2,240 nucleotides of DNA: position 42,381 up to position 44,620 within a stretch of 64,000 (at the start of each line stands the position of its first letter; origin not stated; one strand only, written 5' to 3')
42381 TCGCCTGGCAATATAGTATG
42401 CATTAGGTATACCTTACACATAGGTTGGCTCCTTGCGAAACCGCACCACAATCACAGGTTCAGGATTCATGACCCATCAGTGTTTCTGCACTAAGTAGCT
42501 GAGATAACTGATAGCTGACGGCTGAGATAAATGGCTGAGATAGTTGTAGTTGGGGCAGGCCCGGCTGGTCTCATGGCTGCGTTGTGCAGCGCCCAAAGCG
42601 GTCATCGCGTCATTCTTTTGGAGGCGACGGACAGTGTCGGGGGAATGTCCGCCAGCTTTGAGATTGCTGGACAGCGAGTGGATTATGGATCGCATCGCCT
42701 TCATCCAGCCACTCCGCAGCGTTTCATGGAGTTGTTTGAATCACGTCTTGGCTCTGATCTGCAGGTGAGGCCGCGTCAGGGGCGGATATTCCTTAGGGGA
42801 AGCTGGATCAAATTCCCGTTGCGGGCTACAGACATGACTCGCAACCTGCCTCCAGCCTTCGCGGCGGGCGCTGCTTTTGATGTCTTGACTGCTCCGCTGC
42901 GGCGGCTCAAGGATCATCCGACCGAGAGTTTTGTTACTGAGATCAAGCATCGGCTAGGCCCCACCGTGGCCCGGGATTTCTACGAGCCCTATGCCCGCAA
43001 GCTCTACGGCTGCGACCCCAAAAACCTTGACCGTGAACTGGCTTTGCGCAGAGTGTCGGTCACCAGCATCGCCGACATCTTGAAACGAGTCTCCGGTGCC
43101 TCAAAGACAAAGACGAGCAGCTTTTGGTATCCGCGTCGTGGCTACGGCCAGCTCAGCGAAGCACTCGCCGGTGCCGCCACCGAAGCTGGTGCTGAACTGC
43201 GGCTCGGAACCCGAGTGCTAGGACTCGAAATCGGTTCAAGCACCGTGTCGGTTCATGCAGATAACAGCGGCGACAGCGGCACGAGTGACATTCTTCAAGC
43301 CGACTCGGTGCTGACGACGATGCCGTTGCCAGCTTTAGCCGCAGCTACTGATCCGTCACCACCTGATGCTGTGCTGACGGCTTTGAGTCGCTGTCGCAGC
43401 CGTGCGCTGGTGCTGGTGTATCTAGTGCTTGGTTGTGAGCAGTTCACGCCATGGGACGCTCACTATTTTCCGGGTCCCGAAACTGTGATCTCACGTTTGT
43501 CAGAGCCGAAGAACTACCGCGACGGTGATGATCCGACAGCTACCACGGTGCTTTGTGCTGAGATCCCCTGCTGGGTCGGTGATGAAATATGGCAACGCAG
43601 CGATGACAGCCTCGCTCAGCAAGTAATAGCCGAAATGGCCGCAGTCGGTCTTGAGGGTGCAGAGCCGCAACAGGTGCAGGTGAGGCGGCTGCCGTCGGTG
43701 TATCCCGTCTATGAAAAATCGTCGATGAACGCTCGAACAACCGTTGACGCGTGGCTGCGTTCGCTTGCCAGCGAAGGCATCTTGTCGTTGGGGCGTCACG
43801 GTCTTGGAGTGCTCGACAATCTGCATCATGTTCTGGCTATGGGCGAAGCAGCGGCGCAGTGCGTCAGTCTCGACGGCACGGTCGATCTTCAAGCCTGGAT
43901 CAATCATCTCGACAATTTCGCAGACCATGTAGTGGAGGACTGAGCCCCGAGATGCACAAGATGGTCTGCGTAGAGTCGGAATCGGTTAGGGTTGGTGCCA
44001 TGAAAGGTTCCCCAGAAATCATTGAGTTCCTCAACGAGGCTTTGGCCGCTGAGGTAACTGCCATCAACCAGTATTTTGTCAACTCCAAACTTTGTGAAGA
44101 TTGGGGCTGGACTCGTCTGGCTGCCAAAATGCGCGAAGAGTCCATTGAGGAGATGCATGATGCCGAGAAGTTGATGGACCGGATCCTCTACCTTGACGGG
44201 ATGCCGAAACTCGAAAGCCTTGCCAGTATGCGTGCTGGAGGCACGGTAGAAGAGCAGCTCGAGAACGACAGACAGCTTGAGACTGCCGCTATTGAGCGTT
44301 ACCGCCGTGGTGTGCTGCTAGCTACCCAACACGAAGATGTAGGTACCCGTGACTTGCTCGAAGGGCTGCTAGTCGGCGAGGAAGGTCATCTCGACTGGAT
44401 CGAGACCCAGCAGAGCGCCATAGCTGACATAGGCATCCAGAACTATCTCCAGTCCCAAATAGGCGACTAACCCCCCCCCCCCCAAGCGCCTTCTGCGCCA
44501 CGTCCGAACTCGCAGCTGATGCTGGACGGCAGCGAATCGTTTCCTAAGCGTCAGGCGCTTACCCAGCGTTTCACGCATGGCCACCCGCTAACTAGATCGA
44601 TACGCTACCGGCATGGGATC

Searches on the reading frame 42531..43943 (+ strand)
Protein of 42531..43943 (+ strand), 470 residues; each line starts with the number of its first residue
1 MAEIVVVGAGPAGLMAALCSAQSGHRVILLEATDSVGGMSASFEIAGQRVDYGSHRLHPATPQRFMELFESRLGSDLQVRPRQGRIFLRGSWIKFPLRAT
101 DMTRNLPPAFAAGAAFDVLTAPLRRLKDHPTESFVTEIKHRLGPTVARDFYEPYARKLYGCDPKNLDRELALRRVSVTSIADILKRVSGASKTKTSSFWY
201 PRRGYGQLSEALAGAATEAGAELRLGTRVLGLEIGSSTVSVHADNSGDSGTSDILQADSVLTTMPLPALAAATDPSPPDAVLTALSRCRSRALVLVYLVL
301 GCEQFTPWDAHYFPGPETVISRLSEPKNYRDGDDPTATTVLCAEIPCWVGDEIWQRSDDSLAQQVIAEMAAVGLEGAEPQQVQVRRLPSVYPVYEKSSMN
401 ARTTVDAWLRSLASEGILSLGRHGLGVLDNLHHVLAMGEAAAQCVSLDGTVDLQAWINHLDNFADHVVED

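Call 7: search_protein_families(library=pfam, proteins=[window:42531-43943:+])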
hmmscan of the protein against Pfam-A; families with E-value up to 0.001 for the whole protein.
window:42531-43943:+ (470 aa): 10 families
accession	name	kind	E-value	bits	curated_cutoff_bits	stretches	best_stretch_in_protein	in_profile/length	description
PF01593.30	Amino_oxidase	-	3.5e-30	106.1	19.8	1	12-414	2-407/443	Flavin containing amine oxidoreductase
PF13450.12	NAD_binding_8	-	1.1e-13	51.7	21.9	1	6-69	1-65/68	NAD(P)-binding Rossmann-like domain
PF01266.30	DAO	-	5.7e-12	46.3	27.9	1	4-242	2-186/353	FAD dependent oxidoreductase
PF12831.13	FAD_oxidored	-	1.7e-10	41.2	27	1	3-42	1-40/416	FAD dependent oxidoreductase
PF03486.20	HI0933_like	-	3.1e-08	33.8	50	1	3-37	2-36/244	HI0933-like protein Rossmann domain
PF00890.30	FAD_binding_2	-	1.8e-07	31.1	20.4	1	4-41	2-39/414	FAD binding domain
PF01134.28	GIDA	-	3.2e-06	26.9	22.1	1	4-47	2-46/391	Glucose inhibited division protein A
PF07992.20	Pyr_redox_2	-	2.1e-05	24.5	26.1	1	3-33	2-32/291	Pyridine nucleotide-disulphide oxidoreductase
PF01494.25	FAD_binding_3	-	2.1e-05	24.3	22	0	2-34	2-34/349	FAD binding domain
PF01946.23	Thi4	-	0.00023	20.9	26.2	1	2-38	18-55/235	Thi4 family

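Call 33: search_protein_families(library=ncbifam, proteins=[window:42531-43943:+], max_evalue=0.00001)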
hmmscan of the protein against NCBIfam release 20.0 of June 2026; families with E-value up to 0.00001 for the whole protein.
window:42531-43943:+ (470 aa): 27 families (the best 25 are shown)
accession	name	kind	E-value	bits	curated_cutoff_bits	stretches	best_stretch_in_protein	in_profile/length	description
NF005547.0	PRK07208.1-3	equivalog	6.5e-72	242.7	380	1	3-454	6-450/465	hypothetical protein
NF005548.0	PRK07208.1-4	equivalog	3.9e-65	220.3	389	1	2-453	4-458/488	hypothetical protein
NF005545.0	PRK07208.1-1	equivalog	8.3e-47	159.7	451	1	3-436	9-452/504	hypothetical protein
NF005546.0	PRK07208.1-2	equivalog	2.8e-37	128.5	418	3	78-281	112-327/527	hypothetical protein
NF005549.0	PRK07208.1-5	equivalog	1.5e-25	89.7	587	2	80-276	115-319/534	hypothetical protein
NF005560.0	PRK07233.1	equivalog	5.2e-24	84.9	252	1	3-400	2-387/435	hypothetical protein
TIGR03467.1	HpnE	equivalog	5.6e-17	62.2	283.05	1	4-56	1-55/430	hydroxysqualene dehydroxylase HpnE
TIGR02734.1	crtI_fam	subfamily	6.3e-15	54.8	238.1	1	4-71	1-66/504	phytoene desaturase family protein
NF045637.1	carotdesatCrtDProt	equivalog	3.6e-11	42.3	580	1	4-57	1-54/485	1-hydroxycarotenoid 3,4-desaturase CrtD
NF058655.1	CrtID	equivalog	9.1e-11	41.3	640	1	4-71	1-69/478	bifunctional phytoene desaturase/3,4-desaturase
TIGR02032.1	GG-red-SF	subfamily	5.7e-10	39.4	158.8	1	4-36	3-35/297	geranylgeranyl reductase family protein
TIGR03997.1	mycofact_OYE_2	equivalog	1.3e-08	33.8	793.15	1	3-39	381-417/645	mycofactocin system FadH/OYE family oxidoreductase 2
NF009410.0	PRK12771.1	subfamily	1.8e-08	33.4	516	1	3-50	140-186/566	NAD(P)-binding protein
NF008841.0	PRK11883.1-1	equivalog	2.1e-08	33.5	517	0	3-57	5-62/453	protoporphyrinogen oxidase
NF009477.0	PRK12843.1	equivalog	3e-08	32.6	758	1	3-41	18-56/578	FAD-dependent oxidoreductase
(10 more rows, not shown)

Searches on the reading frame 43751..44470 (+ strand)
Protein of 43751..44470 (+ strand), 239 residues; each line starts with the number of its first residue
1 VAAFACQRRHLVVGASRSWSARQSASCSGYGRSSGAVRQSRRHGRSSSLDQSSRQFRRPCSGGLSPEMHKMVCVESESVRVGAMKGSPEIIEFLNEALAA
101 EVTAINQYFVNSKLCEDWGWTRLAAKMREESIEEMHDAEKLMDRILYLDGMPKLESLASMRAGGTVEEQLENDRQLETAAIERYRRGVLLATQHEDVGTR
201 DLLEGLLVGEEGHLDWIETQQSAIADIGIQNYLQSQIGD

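Call 7: search_protein_families(library=pfam, proteins=[window:43751-44470:+])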
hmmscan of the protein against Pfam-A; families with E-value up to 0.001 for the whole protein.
window:43751-44470:+ (239 aa): 1 family
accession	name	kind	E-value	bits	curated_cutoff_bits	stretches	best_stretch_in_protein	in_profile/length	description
PF00210.30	Ferritin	-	2.7e-29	102.3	24.5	1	92-222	2-137/142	Ferritin-like domain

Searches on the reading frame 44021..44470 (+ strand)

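Call 33: search_protein_families(library=ncbifam, proteins=[window:44021-44470:+], max_evalue=0.00001)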
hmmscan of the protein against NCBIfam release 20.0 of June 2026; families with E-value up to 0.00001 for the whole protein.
window:44021-44470:+ (149 aa): 1 family
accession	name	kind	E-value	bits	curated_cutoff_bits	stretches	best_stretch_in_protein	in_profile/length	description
TIGR00754.1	bfr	equivalog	3.6e-48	163.5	125.55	1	1-148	8-155/157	bacterioferritin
